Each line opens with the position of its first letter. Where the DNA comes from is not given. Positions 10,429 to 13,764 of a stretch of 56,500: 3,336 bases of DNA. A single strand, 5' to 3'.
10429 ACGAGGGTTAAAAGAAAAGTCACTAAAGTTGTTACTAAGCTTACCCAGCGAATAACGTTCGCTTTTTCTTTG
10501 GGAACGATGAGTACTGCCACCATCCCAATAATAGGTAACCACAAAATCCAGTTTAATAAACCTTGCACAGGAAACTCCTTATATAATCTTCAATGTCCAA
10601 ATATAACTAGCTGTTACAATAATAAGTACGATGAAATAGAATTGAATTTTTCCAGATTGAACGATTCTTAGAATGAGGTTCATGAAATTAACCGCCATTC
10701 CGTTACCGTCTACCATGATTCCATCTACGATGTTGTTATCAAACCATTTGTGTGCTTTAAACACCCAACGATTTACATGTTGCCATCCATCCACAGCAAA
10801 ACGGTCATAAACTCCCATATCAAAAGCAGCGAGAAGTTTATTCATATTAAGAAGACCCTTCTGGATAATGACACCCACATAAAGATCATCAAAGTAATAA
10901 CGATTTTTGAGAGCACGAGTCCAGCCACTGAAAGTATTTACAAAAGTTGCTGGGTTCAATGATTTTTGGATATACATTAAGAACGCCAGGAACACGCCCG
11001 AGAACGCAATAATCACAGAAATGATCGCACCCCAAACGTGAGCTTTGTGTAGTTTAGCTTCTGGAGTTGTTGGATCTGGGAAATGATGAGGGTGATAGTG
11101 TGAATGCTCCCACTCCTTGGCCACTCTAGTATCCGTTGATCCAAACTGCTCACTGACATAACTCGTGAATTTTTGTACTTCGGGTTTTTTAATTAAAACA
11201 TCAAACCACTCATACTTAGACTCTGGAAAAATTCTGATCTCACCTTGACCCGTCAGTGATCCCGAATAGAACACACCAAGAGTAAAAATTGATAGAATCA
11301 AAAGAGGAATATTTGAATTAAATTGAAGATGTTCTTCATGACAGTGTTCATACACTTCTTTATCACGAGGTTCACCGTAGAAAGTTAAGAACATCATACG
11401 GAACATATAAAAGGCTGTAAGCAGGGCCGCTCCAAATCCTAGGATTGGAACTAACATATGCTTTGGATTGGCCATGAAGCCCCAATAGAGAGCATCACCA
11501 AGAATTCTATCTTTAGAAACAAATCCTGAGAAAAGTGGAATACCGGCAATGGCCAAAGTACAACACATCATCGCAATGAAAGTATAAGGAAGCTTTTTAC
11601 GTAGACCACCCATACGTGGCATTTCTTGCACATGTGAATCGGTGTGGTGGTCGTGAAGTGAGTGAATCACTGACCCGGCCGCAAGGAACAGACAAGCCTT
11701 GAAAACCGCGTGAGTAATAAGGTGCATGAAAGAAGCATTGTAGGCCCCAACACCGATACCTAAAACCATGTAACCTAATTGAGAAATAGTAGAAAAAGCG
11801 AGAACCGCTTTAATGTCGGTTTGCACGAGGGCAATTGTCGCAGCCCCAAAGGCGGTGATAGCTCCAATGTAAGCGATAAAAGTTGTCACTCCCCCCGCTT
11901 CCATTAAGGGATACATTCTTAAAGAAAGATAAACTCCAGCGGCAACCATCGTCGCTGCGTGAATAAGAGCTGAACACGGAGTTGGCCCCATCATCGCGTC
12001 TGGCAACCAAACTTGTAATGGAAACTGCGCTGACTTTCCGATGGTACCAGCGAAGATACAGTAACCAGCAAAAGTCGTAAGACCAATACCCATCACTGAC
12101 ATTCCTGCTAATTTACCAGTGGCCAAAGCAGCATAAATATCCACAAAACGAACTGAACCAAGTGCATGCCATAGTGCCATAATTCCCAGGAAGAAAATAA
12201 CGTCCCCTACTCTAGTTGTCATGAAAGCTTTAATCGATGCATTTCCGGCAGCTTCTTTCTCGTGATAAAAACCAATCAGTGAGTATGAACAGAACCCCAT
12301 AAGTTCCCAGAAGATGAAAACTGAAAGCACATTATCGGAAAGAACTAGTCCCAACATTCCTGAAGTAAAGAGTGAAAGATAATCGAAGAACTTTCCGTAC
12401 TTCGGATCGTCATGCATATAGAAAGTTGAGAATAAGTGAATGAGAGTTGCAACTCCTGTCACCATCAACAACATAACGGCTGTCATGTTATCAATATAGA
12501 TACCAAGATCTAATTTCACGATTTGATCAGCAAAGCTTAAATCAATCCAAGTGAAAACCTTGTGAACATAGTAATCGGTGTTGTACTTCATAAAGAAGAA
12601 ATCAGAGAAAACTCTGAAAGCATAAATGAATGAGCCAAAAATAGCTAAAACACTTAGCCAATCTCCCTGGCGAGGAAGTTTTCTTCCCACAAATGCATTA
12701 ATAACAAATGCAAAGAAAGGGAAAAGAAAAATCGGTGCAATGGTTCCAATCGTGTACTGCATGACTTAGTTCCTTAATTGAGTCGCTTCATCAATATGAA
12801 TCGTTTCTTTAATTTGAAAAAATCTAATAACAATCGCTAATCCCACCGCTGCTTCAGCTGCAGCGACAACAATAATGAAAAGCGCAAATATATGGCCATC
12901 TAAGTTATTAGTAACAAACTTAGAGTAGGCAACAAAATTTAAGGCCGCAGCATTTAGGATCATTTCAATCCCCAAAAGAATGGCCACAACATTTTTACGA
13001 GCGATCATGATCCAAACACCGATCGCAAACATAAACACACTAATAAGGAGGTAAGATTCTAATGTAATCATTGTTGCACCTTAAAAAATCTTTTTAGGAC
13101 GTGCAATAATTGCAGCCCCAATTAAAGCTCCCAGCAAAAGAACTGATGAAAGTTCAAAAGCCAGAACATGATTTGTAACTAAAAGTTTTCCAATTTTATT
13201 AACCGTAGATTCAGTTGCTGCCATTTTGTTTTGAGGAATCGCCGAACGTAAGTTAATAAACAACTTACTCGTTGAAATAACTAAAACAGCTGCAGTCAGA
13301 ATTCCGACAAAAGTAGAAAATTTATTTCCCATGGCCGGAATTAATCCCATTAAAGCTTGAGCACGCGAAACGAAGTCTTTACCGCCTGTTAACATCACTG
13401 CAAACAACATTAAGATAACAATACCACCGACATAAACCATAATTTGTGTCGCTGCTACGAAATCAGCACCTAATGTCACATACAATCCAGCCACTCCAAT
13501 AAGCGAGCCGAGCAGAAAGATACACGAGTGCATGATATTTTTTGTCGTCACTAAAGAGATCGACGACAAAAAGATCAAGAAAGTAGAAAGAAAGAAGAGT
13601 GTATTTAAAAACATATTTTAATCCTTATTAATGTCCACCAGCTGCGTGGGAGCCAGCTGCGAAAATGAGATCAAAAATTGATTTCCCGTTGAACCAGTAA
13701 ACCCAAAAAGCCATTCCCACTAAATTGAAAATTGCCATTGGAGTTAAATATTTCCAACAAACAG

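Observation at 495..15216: Fourteen-gene operon made of two divergent complex-I membrane arms (nuoA-H-J-K-L-M-N twice) with no peripheral-arm genes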

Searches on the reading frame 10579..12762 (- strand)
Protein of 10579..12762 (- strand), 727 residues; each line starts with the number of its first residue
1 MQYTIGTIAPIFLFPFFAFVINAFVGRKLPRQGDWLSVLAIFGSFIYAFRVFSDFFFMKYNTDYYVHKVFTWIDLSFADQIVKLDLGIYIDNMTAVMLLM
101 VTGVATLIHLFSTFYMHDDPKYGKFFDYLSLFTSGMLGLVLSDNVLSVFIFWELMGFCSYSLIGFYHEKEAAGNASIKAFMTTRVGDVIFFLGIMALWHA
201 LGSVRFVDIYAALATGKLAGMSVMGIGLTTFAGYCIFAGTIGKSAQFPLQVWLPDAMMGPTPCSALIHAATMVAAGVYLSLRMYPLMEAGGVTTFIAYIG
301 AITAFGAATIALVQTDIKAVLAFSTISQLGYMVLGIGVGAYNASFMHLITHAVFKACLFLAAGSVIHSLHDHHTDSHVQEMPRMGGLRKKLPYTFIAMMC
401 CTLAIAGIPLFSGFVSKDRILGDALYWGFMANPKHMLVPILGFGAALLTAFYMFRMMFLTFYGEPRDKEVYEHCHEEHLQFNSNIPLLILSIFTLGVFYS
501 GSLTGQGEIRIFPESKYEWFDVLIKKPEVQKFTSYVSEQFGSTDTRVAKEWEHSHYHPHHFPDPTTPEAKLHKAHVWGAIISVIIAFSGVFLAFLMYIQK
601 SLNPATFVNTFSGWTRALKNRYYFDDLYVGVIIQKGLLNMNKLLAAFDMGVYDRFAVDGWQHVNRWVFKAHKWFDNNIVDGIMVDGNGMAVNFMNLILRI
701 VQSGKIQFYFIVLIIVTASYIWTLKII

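Call 3: search_protein_families(library=pfam, proteins=[window:10579-12762:-])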
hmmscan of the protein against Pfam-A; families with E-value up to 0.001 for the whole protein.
window:10579-12762:- (727 aa): 2 families
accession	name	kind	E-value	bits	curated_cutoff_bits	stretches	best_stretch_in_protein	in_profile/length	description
PF00361.26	Proton_antipo_M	-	9.5e-76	255.2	21.5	1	142-428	1-279/294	NADH:quinone oxidoreductase/Mrp antiporter, TM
PF00662.26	Proton_antipo_N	-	1.5e-17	63.6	24.5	1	82-126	7-51/51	NADH-Ubiquinone oxidoreductase (complex I), chain 5 N-terminus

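Call 79: search_solved_structures(query=window:10579-12762:-, show_alignments=3, max_evalue=1e-60)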
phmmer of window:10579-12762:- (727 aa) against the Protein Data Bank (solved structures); distinct sequences matched with E-value up to 1e-60: 31.
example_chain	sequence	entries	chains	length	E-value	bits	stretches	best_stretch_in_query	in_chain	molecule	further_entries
6hum_F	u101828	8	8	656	1.3e-113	384.3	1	82-486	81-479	NADH dehydrogenase subunit 5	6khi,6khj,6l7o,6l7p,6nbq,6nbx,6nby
8qby_L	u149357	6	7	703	1.8e-100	340.9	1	85-634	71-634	NADH dehydrogenase subunit L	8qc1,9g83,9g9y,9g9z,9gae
7eu3_F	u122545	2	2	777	6.8e-96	325.7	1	79-466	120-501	NAD(P)H-quinone oxidoreductase subunit F | NADH-plastoquinone oxidoreductase subunit 5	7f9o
7wff_F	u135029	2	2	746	4.8e-93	316.3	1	68-464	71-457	NAD(P)H-quinone oxidoreductase subunit 5, chloroplastic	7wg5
9grx_F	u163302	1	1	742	8.1e-93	315.6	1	79-464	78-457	NAD(P)H-quinone oxidoreductase subunit 5, chloroplastic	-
3rko_L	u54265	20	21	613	6.4e-88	299.4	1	9-493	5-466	NADH-QUINONE OXIDOREDUCTASE SUBUNIT L | Proton-translocating NADH-quinone oxidoreductase, chain L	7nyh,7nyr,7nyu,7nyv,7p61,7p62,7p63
7z7r_L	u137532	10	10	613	7e-88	299.3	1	9-493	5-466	NADH dehydrogenase subunit L | NADH-quinone oxidoreductase subunit L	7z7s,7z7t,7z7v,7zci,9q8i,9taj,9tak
8e9g_L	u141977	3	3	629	2e-87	297.8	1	15-492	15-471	NADH-quinone oxidoreductase, L subunit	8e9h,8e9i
4he8_L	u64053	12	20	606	1.5e-83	285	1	84-476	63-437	NADH-quinone oxidoreductase subunit 12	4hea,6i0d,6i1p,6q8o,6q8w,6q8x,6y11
7ar7_L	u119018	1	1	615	4.3e-83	283.4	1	13-500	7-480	NADH-ubiquinone oxidoreductase chain 5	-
7a23_a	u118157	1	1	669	4.7e-83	283.3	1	13-500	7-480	Nad5m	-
7aqq_L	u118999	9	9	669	5.6e-83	283.1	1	13-500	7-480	NADH-ubiquinone oxidoreductase chain 5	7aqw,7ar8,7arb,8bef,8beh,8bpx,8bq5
7zm7_5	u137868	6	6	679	1.2e-82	282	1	11-472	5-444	NADH-ubiquinone oxidoreductase chain 5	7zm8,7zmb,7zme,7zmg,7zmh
8e73_5M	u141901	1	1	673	4.3e-81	276.8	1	14-500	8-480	Nad5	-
9iho_L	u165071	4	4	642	2.4e-71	244.6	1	13-494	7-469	NADH-ubiquinone oxidoreductase chain 5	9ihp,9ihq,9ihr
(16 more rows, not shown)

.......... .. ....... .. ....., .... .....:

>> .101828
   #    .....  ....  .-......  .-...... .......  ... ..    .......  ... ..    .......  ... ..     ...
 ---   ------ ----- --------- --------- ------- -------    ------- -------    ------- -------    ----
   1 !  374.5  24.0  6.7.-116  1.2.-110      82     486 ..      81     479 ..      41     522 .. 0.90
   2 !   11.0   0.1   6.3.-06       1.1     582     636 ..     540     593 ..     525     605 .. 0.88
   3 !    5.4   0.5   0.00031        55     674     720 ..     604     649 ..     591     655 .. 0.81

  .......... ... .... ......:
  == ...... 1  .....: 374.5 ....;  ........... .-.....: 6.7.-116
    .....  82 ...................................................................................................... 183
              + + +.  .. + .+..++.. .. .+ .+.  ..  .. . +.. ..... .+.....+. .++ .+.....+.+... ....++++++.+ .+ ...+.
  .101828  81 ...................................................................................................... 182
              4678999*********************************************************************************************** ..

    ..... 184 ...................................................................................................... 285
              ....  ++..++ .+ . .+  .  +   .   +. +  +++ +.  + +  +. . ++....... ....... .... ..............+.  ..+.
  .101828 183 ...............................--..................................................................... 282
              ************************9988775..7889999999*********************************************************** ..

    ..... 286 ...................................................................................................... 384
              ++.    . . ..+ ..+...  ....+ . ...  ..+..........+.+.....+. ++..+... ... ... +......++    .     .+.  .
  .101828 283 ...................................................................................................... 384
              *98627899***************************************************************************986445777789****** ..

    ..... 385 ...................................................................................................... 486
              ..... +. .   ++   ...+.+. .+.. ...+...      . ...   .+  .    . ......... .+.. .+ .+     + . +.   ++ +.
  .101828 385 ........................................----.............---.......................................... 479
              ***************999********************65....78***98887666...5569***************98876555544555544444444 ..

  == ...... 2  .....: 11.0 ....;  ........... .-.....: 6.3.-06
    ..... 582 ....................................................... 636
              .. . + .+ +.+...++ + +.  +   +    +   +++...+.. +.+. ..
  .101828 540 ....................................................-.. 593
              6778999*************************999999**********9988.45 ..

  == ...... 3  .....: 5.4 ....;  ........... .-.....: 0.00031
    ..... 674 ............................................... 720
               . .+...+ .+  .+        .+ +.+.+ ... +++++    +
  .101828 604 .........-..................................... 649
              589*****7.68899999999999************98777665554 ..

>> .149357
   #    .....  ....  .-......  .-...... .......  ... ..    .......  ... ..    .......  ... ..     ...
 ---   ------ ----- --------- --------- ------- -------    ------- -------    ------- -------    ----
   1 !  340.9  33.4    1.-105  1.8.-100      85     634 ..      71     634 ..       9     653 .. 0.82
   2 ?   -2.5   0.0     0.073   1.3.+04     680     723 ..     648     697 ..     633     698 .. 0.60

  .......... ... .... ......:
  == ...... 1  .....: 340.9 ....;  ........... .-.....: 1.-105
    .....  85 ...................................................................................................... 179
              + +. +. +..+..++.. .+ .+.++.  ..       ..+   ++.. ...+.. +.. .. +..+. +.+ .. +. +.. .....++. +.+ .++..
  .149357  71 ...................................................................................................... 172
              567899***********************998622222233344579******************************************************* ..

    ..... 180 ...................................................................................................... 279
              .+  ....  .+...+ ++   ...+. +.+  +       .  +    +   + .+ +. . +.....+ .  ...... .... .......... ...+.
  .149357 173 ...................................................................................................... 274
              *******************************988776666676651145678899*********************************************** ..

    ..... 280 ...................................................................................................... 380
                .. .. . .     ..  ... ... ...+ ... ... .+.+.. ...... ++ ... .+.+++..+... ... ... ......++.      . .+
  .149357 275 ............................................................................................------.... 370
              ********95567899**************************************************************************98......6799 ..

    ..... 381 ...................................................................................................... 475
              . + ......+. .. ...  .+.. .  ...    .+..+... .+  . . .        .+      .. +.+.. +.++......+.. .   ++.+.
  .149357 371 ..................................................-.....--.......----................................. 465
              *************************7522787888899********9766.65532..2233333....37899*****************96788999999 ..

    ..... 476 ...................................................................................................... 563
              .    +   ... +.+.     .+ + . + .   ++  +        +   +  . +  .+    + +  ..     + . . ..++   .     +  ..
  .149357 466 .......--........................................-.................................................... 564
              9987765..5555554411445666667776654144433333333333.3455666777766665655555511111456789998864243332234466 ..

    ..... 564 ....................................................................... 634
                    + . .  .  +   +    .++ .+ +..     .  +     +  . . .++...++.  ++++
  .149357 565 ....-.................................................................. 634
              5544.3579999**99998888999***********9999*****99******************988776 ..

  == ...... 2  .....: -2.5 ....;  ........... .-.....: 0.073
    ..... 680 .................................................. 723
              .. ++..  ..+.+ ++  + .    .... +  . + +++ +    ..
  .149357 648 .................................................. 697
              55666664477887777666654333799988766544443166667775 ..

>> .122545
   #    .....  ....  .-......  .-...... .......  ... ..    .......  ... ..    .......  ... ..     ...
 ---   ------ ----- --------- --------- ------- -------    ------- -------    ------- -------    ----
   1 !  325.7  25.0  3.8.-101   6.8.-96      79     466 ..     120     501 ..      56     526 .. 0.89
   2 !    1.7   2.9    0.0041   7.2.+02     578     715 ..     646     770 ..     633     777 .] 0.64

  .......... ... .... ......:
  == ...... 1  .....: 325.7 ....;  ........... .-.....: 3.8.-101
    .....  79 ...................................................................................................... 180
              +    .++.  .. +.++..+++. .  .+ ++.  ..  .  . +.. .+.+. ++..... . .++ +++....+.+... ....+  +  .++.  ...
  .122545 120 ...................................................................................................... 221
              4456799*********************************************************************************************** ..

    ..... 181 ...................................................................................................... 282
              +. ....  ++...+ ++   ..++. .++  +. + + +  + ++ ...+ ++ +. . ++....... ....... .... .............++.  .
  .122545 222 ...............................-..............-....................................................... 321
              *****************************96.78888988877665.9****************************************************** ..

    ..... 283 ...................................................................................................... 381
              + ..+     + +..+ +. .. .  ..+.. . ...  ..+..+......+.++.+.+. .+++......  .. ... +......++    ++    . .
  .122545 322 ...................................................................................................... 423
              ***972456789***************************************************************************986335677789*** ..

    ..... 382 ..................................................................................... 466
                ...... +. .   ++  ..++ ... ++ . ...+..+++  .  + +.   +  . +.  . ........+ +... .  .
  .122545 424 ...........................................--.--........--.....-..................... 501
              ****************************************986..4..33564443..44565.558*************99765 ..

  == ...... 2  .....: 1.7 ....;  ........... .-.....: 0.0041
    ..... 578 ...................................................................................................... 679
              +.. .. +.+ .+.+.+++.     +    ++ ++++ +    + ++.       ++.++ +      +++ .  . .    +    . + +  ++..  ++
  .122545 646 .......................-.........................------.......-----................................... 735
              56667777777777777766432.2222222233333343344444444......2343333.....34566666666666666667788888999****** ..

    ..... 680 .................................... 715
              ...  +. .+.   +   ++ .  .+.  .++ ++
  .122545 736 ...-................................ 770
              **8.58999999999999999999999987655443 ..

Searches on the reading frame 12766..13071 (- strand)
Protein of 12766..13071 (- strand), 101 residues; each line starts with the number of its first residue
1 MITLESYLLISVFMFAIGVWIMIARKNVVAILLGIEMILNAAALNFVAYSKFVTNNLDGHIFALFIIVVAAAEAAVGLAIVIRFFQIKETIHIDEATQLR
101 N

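Call 3: search_protein_families(library=pfam, proteins=[window:12766-13071:-])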
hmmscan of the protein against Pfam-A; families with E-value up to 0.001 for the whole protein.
window:12766-13071:- (101 aa): 1 family
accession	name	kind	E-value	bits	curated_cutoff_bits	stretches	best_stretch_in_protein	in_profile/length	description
PF00420.29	Oxidored_q2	-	3.7e-25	87.9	26.1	1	7-100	2-94/95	NADH-ubiquinone/plastoquinone oxidoreductase chain 4L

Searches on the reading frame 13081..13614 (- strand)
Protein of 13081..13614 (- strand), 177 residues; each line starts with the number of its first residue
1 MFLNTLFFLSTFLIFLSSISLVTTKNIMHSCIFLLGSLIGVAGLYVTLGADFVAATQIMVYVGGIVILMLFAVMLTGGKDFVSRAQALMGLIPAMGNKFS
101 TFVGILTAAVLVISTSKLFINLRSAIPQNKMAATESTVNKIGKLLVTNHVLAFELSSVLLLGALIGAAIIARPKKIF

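Call 3: search_protein_families(library=pfam, proteins=[window:13081-13614:-])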
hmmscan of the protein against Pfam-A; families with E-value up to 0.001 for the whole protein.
window:13081-13614:- (177 aa): 1 family
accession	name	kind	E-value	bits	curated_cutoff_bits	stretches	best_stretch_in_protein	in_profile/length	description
PF00499.25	Oxidored_q3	-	9e-33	113.5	33.2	1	17-170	1-146/146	NADH-ubiquinone/plastoquinone oxidoreductase chain 6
